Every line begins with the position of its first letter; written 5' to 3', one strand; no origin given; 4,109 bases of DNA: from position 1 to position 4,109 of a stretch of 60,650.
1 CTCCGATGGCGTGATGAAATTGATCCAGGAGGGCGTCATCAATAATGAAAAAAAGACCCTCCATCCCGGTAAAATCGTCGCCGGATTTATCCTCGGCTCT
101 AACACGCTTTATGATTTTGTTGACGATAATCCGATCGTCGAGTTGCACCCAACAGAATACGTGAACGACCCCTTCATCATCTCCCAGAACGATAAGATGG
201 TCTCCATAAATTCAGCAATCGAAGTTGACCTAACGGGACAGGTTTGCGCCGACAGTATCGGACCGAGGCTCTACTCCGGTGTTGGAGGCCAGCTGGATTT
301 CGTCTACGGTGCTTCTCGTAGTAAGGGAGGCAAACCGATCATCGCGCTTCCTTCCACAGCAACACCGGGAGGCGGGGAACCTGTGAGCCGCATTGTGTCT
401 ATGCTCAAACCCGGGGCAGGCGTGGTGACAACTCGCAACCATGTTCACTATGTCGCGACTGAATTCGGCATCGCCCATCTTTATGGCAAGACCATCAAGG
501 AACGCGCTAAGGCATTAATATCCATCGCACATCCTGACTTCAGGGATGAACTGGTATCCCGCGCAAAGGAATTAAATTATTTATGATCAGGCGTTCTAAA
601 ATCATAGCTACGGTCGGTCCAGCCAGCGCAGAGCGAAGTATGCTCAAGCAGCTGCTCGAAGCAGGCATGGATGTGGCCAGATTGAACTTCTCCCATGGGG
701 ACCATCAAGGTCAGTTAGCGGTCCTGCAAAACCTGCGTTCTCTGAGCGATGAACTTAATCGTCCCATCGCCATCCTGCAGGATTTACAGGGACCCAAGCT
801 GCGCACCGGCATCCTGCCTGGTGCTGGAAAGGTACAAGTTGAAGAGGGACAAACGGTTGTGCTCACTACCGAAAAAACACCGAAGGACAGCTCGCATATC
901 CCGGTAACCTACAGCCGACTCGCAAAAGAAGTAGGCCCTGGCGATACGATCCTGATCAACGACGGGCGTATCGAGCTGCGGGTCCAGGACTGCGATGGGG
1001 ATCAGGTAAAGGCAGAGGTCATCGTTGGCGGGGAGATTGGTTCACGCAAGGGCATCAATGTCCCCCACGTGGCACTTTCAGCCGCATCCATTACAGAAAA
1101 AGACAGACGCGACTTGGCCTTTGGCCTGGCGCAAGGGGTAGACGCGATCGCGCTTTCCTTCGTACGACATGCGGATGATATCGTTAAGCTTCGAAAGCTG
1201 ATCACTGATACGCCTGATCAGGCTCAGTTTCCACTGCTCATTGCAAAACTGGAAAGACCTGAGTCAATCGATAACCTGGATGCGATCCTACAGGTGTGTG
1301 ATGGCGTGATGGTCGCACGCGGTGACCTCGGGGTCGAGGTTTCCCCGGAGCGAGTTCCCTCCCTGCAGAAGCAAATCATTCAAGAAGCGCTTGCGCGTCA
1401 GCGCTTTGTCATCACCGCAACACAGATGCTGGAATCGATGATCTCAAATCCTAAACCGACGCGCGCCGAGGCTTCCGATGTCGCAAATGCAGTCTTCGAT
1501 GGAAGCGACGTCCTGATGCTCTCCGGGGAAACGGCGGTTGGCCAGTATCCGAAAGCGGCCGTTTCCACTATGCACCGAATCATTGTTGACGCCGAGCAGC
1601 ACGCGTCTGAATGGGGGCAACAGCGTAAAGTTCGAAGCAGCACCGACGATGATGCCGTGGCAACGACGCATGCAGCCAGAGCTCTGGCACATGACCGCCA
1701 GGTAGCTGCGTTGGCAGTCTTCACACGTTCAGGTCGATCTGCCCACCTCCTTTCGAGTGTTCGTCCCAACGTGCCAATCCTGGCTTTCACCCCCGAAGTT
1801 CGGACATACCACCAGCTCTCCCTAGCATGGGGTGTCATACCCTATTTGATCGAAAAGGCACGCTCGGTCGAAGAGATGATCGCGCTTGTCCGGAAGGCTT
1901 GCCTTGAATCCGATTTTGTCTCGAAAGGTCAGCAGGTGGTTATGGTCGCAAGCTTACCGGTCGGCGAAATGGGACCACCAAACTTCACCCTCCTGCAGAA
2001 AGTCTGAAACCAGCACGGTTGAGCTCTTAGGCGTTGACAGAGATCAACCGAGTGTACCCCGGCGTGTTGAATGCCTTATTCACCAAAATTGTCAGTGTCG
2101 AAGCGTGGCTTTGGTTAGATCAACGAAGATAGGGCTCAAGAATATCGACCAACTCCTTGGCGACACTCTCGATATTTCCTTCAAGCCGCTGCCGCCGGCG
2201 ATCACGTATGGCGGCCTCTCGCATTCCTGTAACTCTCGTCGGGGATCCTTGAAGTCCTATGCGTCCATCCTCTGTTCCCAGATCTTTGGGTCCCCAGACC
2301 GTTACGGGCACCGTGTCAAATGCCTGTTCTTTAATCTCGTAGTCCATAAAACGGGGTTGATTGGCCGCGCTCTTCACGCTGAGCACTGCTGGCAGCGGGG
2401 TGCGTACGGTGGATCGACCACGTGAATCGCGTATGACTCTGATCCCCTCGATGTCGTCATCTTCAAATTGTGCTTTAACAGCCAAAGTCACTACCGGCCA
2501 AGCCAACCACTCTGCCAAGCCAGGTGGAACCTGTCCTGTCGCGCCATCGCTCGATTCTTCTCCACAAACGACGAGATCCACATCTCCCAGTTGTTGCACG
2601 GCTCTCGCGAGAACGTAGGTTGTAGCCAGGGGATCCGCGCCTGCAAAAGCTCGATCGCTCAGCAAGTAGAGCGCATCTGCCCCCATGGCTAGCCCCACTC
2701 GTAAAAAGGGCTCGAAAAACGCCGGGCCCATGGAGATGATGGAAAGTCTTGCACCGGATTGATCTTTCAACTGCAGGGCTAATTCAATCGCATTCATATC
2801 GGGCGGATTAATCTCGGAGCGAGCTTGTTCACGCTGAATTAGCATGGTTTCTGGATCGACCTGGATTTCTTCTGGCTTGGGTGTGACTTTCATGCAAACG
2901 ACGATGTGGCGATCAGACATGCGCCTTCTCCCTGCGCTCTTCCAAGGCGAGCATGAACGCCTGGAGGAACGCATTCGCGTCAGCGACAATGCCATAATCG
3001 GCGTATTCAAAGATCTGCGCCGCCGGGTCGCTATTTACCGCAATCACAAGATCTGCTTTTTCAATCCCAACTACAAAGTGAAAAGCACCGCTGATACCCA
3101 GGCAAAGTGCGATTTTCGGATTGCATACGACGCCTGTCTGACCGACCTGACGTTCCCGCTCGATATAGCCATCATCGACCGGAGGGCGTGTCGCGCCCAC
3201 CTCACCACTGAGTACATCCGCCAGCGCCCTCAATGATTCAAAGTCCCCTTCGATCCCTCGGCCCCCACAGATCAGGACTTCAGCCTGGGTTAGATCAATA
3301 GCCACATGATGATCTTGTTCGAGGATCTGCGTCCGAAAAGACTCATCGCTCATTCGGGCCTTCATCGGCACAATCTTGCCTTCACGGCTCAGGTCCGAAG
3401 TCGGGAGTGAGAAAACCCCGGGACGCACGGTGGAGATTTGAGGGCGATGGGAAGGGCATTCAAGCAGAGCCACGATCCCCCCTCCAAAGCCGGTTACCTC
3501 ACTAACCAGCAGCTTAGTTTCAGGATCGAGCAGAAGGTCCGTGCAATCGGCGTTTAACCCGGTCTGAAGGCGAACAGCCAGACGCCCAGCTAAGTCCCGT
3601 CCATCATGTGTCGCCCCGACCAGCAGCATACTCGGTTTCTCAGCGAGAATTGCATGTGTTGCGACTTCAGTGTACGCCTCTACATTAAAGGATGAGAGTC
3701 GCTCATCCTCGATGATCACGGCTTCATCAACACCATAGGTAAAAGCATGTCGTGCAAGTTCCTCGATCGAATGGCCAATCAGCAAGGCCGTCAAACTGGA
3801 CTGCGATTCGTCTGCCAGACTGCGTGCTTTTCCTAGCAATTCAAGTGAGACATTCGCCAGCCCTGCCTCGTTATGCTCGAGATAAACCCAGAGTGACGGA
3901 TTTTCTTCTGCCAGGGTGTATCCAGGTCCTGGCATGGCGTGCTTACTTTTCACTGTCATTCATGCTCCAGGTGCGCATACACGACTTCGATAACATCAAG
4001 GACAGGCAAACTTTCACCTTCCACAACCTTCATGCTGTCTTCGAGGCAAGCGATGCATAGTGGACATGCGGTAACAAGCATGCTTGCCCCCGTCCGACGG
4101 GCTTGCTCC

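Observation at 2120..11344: Eight-gene translationally coupled operon joining a 2-oxoacid:ferredoxin oxidoreductase to HdrA-MvhD, HdrD-like and EtfAB modules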

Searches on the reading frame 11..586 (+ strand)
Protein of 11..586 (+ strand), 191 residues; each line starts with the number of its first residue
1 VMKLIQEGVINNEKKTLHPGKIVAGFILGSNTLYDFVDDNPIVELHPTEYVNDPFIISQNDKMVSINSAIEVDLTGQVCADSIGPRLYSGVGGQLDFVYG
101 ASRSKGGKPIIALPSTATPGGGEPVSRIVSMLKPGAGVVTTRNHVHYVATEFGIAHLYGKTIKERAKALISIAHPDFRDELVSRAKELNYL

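Call 7: search_protein_families(library=ncbifam, proteins=[window:11-586:+], max_evalue=1e-10)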
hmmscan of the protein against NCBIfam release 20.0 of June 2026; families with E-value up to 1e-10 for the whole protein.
window:11-586:+ (191 aa): 4 families
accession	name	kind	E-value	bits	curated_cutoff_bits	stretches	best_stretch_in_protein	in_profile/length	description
TIGR03948.1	butyr_acet_CoA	equivalog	4.7e-51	173.9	674.8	1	5-189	254-438/445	butyryl-CoA:acetate CoA-transferase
NF053666.1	BtrAceCoATfers1341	equivalog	2.3e-17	63.1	740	1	43-182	327-456/492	butyryl-CoA:acetate CoA transferase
TIGR03458.1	YgfH_subfam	subfamily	1.2e-15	57.2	658.7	1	43-183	327-457/489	succinate CoA transferase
NF053853.1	ScActCoATferScpC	equivalog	6e-13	48.3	500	1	45-182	333-460/493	succinyl-CoA:acetate CoA-transferase ScpC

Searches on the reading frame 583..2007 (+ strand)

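Call 7: search_protein_families(library=ncbifam, proteins=[window:583-2007:+], max_evalue=1e-10)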
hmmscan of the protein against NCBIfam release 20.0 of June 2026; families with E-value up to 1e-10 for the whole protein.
window:583-2007:+ (474 aa): 7 families
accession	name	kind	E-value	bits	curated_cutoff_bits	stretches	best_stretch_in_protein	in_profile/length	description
TIGR01064.1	pyruv_kin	equivalog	7.1e-160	532.6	306.4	1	3-469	1-471/476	pyruvate kinase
NF004886.0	PRK06247.1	subfamily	1.1e-159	532.1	623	1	2-469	4-465/476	pyruvate kinase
NF004978.0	PRK06354.1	subfamily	2.5e-159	531.5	462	1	2-468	7-472/590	pyruvate kinase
NF004491.0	PRK05826.1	subfamily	4.1e-156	520.2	432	1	1-469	3-470/477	pyruvate kinase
NF006664.0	PRK09206.1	equivalog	2.3e-125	418.8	686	1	3-457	2-454/470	pyruvate kinase PykF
NF005234.0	PRK06739.1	equivalog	1.5e-89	300.4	564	1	8-338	6-329/352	pyruvate kinase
NF011314.0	PRK14725.1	equivalog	4.7e-58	196.9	642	2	82-347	331-603/614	pyruvate kinase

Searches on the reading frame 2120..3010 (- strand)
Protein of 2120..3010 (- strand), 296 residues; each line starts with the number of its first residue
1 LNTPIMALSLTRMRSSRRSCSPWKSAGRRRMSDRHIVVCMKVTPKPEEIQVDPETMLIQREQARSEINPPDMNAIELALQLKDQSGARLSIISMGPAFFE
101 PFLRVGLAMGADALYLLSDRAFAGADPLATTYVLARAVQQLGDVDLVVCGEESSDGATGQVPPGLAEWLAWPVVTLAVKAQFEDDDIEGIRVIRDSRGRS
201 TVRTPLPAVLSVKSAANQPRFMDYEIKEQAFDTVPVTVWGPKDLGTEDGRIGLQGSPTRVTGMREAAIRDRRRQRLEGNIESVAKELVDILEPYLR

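Call 3: search_protein_families(library=pfam, proteins=[window:2120-3010:-])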
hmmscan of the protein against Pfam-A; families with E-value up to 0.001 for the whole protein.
window:2120-3010:- (296 aa): 1 family
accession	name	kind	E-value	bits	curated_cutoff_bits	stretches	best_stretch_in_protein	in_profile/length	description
PF01012.27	ETF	-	3.8e-38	131.5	26.7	1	56-239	2-176/181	Electron transfer flavoprotein domain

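Call 4: search_protein_families(library=ncbifam, proteins=[window:2120-3010:-])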
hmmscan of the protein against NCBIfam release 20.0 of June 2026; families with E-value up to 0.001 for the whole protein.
window:2120-3010:- (296 aa): 6 families
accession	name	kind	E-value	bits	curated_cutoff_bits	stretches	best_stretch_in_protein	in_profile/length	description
NF040731.1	flavo_sub_EftB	exception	5.6e-53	179.9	445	1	35-291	1-254/260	electron transfer flavoprotein subunit beta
NF042971.1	AcrlCoAredClosAcrB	equivalog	4.2e-37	127.6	475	1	36-292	3-261/266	acryloyl-CoA reductase electron transfer subunit gamma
NF008998.0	PRK12342.1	equivalog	5.4e-26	91.5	338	1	35-293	2-251/254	electron transfer flavoprotein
TIGR04503.1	mft_etfB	hypoth_equivalog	2.4e-25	89.5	200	1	36-220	1-195/290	mycofactocin-associated electron transfer flavoprotein beta subunit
NF002888.0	PRK03359.1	subfamily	6.4e-22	78.2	219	1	35-250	2-217/256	putative electron transfer flavoprotein FixA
NF051844.1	ETFlavBetaProt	equivalog_domain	5.4e-13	49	350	1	70-225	23-169/254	electron transfer flavoprotein subunit beta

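Call 20: search_solved_structures(query=window:2120-2920:-, max_evalue=1e-10)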
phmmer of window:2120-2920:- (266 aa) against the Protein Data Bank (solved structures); distinct sequences matched with E-value up to 1e-10: 10.
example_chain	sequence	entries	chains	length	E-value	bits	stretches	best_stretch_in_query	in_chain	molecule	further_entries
7koe_A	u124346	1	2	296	5.5e-43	150.6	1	5-234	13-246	Electron transfer flavoprotein, beta subunit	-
7qh2_B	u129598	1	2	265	1.8e-42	148.9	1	6-261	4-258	Lactate dehydrogenase (NAD(+),ferredoxin) subunit LctB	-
6fah_B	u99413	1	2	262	3.6e-42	147.9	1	5-231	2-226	Caffeyl-CoA reductase-Etf complex subunit CarD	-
4kpu_B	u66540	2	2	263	2.9e-40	141.6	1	5-231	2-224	Electron transfer flavoprotein alpha/beta-subunit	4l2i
5ol2_B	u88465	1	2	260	1.1e-39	139.7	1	5-231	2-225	Electron transfer flavoprotein small subunit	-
1o94_C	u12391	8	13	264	7.3e-18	68.3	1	6-262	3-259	ELECTRON TRANSFER FLAVOPROTEIN BETA-SUBUNIT | ELECTRON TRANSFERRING FLAVOPROTEIN BETA-SUBUNIT | Electron transfer flavoprotein subunit beta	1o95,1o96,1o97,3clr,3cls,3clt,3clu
2a1t_S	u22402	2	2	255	7.7e-16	61.6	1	6-236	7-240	Electron transfer flavoprotein beta-subunit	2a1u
1efv_B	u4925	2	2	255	1.1e-15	61.1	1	6-236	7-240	ELECTRON TRANSFER FLAVOPROTEIN | Electron transfer flavoprotein beta-subunit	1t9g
5ow0_B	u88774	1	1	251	2.1e-15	60.2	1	6-190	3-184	Electron transfer flavoprotein, beta subunit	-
1efp_B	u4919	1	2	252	2.1e-13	53.6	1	32-193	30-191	PROTEIN (ELECTRON TRANSFER FLAVOPROTEIN)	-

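Call 35: search_solved_structures(query=window:2120-2920:-, max_evalue=1e-10, show_alignments=5)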
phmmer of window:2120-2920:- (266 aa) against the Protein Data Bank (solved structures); distinct sequences matched with E-value up to 1e-10: 10.
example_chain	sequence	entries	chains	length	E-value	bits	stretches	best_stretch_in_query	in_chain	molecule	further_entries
7koe_A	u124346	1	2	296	5.5e-43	150.6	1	5-234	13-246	Electron transfer flavoprotein, beta subunit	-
7qh2_B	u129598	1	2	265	1.8e-42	148.9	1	6-261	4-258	Lactate dehydrogenase (NAD(+),ferredoxin) subunit LctB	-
6fah_B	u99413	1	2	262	3.6e-42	147.9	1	5-231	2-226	Caffeyl-CoA reductase-Etf complex subunit CarD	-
4kpu_B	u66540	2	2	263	2.9e-40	141.6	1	5-231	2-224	Electron transfer flavoprotein alpha/beta-subunit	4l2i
5ol2_B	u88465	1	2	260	1.1e-39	139.7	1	5-231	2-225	Electron transfer flavoprotein small subunit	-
1o94_C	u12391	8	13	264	7.3e-18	68.3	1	6-262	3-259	ELECTRON TRANSFER FLAVOPROTEIN BETA-SUBUNIT | ELECTRON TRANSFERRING FLAVOPROTEIN BETA-SUBUNIT | Electron transfer flavoprotein subunit beta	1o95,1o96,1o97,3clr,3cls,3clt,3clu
2a1t_S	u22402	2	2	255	7.7e-16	61.6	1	6-236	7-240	Electron transfer flavoprotein beta-subunit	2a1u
1efv_B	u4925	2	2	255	1.1e-15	61.1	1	6-236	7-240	ELECTRON TRANSFER FLAVOPROTEIN | Electron transfer flavoprotein beta-subunit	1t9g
5ow0_B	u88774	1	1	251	2.1e-15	60.2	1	6-190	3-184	Electron transfer flavoprotein, beta subunit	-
1efp_B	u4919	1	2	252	2.1e-13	53.6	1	32-193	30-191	PROTEIN (ELECTRON TRANSFER FLAVOPROTEIN)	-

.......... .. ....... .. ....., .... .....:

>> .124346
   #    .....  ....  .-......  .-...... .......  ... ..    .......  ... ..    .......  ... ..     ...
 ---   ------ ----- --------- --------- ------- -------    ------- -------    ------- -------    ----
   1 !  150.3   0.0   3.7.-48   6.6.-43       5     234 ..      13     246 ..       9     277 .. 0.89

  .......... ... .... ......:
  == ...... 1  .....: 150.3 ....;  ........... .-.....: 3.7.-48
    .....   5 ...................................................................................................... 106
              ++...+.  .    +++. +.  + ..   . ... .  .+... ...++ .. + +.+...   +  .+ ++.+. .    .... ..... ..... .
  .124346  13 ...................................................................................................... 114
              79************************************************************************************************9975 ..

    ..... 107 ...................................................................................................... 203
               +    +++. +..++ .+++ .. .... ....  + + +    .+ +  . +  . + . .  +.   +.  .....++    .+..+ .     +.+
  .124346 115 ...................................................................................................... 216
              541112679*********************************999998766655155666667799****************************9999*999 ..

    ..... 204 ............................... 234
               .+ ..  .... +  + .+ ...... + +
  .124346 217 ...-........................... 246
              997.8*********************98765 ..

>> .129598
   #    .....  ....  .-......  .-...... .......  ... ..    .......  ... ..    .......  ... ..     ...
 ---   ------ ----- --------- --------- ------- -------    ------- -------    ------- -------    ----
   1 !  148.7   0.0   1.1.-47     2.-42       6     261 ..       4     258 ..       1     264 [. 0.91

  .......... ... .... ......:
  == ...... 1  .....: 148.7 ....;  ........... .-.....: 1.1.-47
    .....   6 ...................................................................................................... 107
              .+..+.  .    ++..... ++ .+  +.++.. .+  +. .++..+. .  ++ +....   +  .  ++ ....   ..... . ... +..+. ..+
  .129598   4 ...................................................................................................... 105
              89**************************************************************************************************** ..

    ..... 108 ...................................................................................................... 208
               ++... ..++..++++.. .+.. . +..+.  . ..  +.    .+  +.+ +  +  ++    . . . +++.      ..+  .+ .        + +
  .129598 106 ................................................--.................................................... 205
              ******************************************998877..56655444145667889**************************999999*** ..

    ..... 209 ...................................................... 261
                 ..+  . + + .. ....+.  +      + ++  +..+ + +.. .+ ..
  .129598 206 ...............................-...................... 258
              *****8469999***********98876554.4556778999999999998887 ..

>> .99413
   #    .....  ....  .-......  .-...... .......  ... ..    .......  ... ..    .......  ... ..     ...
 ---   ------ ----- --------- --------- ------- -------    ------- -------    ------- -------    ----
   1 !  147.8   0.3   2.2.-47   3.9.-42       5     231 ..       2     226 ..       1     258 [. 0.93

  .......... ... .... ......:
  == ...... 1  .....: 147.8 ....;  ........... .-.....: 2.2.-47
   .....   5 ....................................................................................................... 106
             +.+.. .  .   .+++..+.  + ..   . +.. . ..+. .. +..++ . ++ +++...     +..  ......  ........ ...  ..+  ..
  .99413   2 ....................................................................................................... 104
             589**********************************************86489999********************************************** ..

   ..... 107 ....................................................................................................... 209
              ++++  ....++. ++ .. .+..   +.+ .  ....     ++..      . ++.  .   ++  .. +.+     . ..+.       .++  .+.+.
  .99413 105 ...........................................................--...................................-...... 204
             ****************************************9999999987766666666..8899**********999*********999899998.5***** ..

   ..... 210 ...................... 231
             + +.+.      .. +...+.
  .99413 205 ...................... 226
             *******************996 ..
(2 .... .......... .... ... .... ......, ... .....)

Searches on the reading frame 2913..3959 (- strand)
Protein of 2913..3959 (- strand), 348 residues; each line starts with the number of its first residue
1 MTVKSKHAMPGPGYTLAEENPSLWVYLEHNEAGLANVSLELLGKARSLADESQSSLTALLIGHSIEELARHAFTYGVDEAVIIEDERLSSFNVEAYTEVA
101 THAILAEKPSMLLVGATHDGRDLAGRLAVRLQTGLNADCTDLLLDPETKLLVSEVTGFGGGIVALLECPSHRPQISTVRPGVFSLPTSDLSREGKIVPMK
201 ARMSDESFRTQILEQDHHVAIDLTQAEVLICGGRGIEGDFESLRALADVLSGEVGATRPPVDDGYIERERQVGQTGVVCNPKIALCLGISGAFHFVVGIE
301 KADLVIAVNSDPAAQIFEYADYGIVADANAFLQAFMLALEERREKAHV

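Call 3: search_protein_families(library=pfam, proteins=[window:2913-3959:-])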
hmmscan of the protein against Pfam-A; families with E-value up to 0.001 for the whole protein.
window:2913-3959:- (348 aa): 2 families
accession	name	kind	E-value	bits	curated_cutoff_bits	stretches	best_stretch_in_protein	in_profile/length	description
PF01012.27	ETF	-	1e-36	126.8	26.7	1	24-197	2-174/181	Electron transfer flavoprotein domain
PF00766.25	ETF_alpha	-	1.9e-25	89.1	27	1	222-300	1-81/81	Electron transfer flavoprotein FAD-binding domain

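Call 4: search_protein_families(library=ncbifam, proteins=[window:2913-3959:-])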
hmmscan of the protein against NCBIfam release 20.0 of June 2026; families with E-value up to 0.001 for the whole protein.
window:2913-3959:- (348 aa): 5 families
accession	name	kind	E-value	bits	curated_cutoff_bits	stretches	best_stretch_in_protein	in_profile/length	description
NF042970.1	AcrlCoAredClosAcrA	equivalog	6.9e-72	242.5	600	2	157-328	166-346/360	acryloyl-CoA reductase electron transfer subunit beta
NF038209.1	mft_etfA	equivalog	1.1e-39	136.6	240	1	57-336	26-299/303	mycofactocin-associated electron transfer flavoprotein alpha subunit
NF008884.0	PRK11916.1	equivalog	1.4e-33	116.6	528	1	68-335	40-306/312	electron transfer flavoprotein subunit alpha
NF051845.1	EtFlavAlphaProt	equivalog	3.2e-33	115.3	600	1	23-345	93-405/406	electron transfer flavoprotein subunit alpha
NF002889.0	PRK03363.1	equivalog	1.2e-25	90.5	549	1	87-339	58-311/313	electron transfer flavoprotein subunit alpha/FixB family protein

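Call 19: search_solved_structures(query=window:2913-3959:-, max_evalue=1e-10)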
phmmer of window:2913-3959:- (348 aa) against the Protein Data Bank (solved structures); distinct sequences matched with E-value up to 1e-10: 15.
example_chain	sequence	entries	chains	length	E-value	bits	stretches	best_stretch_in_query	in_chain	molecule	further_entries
5ol2_A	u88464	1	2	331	3.9e-71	243.3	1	24-345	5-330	Electron transfer flavoprotein large subunit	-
6fah_A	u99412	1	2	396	3.9e-71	243.3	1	22-337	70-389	Caffeyl-CoA reductase-Etf complex subunit CarE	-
7koe_B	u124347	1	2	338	7.4e-67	229.2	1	20-345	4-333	Electron transfer flavoprotein, alpha subunit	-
4kpu_A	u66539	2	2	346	2.2e-60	208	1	21-344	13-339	Electron transfer flavoprotein alpha subunit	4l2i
7qh2_A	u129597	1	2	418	2.2e-55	191.5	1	23-340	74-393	Lactate dehydrogenase (NAD(+),ferredoxin) subunit LctC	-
1o94_D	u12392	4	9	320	3.5e-31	112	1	24-328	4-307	ELECTRON TRANSFER FLAVOPROTEIN ALPHA-SUBUNIT | ELECTRON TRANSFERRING FLAVOPROTEIN ALPHA-SUBUNIT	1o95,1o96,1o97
3clu_D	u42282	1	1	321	8.4e-31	110.7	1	24-328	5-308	Electron transfer flavoprotein subunit alpha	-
3clt_D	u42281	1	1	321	1.7e-30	109.7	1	24-328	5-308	Electron transfer flavoprotein subunit alpha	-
3clr_D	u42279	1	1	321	2.4e-30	109.3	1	24-328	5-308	Electron transfer flavoprotein subunit alpha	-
3cls_D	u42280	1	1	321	4.2e-30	108.5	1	24-328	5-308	Electron transfer flavoprotein subunit alpha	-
3ih5_A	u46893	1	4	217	1.1e-28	103.8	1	22-215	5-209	Electron transfer flavoprotein alpha-subunit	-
1t9g_R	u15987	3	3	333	2.1e-27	99.6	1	24-328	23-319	Electron transfer flavoprotein alpha-subunit, mitochondrial | Electron transfer flavoprotein alpha-subunit, mitochondrial precursor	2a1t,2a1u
1efv_A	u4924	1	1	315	2.3e-27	99.4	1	25-328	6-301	ELECTRON TRANSFER FLAVOPROTEIN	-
5ow0_A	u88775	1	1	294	9.4e-27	97.4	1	104-341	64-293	Electron transfer flavoprotein, alpha subunit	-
1efp_A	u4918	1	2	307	1e-23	87.4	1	51-328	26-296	PROTEIN (ELECTRON TRANSFER FLAVOPROTEIN)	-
